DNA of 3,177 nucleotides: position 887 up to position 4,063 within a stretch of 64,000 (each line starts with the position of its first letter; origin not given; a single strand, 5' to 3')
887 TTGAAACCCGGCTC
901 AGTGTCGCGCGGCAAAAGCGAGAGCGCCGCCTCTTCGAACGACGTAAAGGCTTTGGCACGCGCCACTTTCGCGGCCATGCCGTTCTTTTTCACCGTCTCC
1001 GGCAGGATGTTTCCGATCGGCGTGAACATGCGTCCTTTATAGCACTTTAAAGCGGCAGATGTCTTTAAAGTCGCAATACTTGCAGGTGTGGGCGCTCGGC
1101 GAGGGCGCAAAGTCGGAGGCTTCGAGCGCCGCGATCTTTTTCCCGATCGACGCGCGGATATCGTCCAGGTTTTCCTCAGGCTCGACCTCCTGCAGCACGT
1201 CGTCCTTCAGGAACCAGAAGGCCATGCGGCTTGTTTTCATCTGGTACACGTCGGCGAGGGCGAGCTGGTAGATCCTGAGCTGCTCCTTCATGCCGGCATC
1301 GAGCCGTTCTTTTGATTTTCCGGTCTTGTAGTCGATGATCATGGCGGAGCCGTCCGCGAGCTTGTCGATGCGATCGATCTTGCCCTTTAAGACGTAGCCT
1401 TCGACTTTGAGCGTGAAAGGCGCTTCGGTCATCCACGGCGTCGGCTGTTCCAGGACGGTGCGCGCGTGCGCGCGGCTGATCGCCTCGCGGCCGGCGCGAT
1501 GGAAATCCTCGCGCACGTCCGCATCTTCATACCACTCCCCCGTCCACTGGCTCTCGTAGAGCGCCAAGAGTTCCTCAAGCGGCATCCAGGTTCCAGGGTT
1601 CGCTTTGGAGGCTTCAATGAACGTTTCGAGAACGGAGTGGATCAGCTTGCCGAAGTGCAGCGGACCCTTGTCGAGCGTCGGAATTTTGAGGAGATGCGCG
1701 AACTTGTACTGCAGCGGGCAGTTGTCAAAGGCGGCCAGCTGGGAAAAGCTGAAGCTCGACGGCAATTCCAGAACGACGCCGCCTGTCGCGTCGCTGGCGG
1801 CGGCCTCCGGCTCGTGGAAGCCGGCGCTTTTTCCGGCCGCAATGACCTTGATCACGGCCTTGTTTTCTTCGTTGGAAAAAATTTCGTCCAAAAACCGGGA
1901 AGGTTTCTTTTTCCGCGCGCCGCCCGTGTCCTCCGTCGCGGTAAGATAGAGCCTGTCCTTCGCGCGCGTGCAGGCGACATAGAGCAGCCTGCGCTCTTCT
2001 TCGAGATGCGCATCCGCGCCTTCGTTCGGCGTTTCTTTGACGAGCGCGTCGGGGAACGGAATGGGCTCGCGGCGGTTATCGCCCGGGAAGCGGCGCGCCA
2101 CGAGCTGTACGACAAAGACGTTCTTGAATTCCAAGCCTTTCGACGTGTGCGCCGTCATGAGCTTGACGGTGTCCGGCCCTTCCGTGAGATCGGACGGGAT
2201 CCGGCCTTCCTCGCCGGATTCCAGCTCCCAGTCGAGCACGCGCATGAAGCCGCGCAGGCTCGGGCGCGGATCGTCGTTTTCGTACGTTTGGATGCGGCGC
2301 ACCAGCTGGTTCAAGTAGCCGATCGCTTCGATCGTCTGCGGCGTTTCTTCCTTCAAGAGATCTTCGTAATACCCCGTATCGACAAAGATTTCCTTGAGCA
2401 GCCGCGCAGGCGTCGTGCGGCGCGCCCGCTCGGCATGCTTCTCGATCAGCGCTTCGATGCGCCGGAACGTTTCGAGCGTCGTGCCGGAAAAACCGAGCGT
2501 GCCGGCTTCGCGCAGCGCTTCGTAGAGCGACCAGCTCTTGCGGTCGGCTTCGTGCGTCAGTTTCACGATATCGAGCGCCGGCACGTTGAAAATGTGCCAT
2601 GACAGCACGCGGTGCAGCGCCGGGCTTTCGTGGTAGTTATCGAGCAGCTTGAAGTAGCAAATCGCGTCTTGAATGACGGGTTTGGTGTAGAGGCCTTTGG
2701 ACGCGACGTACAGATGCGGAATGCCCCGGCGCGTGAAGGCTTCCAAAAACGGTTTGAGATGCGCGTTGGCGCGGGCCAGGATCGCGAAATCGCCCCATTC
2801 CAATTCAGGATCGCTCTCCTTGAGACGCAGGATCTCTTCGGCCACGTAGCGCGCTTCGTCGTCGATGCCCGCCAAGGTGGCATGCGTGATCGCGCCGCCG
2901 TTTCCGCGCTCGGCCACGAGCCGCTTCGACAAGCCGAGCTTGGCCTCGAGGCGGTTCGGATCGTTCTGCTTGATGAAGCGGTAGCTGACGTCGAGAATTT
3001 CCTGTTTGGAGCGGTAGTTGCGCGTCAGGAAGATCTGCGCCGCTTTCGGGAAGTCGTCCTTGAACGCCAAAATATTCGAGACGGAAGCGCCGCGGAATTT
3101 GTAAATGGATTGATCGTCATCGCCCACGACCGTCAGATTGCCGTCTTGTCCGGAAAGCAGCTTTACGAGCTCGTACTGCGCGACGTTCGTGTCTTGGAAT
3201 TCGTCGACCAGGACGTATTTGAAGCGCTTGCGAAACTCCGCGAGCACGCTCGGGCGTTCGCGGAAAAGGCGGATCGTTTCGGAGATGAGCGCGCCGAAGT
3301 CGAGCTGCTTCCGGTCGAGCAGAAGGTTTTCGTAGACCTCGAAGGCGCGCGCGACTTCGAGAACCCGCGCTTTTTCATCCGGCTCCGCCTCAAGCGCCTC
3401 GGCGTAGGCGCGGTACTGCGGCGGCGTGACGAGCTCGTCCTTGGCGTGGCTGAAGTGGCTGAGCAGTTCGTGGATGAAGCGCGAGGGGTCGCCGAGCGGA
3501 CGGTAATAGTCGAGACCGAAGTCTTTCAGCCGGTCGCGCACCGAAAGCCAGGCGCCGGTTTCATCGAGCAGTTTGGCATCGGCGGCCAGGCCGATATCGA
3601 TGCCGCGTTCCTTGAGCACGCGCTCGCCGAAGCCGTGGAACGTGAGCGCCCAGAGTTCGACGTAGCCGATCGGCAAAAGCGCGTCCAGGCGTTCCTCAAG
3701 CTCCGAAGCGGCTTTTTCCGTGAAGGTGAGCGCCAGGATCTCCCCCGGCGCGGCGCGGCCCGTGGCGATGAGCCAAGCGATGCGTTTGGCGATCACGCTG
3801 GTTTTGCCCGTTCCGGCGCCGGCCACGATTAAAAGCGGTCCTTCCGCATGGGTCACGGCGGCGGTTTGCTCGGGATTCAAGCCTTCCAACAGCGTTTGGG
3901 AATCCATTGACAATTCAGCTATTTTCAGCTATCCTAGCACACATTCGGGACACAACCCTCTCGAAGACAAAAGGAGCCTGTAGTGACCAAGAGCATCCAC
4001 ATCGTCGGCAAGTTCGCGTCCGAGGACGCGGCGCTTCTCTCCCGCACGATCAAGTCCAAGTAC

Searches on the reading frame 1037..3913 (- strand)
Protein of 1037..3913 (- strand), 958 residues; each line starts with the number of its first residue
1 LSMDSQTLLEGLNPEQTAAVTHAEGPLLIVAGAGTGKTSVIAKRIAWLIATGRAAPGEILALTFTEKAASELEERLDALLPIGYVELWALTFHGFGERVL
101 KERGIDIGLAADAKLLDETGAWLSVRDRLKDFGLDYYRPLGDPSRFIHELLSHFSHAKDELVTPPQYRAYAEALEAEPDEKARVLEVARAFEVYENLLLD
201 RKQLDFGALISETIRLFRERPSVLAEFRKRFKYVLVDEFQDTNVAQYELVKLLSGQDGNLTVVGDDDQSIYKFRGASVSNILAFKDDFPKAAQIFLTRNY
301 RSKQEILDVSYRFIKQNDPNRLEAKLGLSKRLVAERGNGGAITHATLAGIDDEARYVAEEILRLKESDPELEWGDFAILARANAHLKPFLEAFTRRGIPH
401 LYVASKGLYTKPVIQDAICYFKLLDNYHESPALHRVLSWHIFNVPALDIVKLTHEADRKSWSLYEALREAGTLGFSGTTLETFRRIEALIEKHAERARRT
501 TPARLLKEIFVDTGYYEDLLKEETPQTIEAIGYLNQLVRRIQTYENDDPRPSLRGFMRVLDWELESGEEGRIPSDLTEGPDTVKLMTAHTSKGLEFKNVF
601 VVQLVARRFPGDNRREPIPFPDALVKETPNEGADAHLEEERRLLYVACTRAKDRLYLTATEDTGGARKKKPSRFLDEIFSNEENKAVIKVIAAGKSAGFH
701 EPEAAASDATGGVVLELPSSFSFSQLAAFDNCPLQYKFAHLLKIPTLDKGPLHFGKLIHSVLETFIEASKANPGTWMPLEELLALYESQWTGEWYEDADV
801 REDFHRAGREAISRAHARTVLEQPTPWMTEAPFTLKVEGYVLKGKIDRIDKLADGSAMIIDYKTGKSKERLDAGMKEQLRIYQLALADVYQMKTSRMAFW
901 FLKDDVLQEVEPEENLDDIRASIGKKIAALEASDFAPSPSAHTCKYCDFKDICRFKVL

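Call 85: search_protein_families(library=pfam, proteins=[window:1037-3913:-], max_evalue=0.00001)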
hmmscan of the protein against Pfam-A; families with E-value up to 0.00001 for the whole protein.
window:1037-3913:- (958 aa): 7 families
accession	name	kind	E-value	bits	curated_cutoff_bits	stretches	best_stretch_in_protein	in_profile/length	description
PF00580.27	UvrD-helicase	-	5.2e-75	253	23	1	12-289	1-271/271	UvrD/REP helicase N-terminal domain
PF13361.12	UvrD_C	-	2.3e-46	159.2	25.6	1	294-661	1-349/350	UvrD-like helicase C-terminal domain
PF12705.13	PDDEXK_1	-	1.1e-40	140.6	22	1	720-954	1-247/247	PD-(D/E)XK nuclease superfamily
PF13245.12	AAA_19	-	9e-24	84.6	25.1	1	16-274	1-134/134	AAA domain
PF13538.12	UvrD_C_2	-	2.7e-11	43.6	27.4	0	628-658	22-52/52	UvrD-like helicase C-terminal domain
PF13604.12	AAA_30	-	3.7e-08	33.8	27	0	12-77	2-67/191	AAA domain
PF01930.23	Cas_Cas4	-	9.1e-06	26.3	22.7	0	843-953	53-158/160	Domain of unknown function DUF83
